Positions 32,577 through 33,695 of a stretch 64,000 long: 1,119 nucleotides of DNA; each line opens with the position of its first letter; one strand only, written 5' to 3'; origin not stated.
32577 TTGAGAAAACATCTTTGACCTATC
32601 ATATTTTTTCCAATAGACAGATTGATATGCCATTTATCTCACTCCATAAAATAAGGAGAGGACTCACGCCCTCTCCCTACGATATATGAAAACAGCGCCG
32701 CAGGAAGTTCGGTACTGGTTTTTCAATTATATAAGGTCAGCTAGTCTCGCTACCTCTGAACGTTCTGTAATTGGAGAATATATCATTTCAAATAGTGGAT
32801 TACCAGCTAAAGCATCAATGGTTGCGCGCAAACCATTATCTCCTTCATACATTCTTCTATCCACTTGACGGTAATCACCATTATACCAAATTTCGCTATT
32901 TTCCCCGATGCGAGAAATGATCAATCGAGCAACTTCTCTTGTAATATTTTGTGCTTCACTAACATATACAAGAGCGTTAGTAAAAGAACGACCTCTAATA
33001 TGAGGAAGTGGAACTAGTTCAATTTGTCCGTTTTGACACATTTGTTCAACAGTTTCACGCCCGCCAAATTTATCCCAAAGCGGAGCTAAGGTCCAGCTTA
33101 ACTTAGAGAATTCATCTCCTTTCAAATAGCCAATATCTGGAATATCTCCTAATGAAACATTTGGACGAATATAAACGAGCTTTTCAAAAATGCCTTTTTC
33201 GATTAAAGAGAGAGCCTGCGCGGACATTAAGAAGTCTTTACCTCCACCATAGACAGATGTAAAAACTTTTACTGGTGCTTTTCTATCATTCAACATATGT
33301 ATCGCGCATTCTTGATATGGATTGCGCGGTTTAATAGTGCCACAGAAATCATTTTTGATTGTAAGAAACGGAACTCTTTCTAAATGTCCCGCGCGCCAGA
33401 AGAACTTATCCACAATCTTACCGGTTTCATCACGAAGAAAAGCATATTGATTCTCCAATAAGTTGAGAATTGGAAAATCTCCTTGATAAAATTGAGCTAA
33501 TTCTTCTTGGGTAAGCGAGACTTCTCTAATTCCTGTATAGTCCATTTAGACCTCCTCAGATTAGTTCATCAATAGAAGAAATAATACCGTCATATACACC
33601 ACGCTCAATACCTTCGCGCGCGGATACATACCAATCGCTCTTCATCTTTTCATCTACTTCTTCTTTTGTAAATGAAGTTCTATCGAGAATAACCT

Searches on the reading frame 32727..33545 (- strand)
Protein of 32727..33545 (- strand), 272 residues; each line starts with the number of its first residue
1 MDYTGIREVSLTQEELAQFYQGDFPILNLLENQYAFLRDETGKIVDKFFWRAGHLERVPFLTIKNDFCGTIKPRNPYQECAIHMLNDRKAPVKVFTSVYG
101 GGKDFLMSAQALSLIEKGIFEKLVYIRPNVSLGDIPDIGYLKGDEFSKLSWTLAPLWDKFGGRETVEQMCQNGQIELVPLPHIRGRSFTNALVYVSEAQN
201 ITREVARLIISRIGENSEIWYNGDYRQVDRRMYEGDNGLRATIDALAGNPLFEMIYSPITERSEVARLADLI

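Call 71: search_protein_families(library=pfam, proteins=[window:32727-33545:-], max_evalue=0.01)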
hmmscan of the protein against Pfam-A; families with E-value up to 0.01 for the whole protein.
window:32727-33545:- (272 aa): 1 family
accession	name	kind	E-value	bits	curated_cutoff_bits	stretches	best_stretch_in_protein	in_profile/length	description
PF02562.22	PhoH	-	1.8e-34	119.5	27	1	71-255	2-184/205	PhoH-like protein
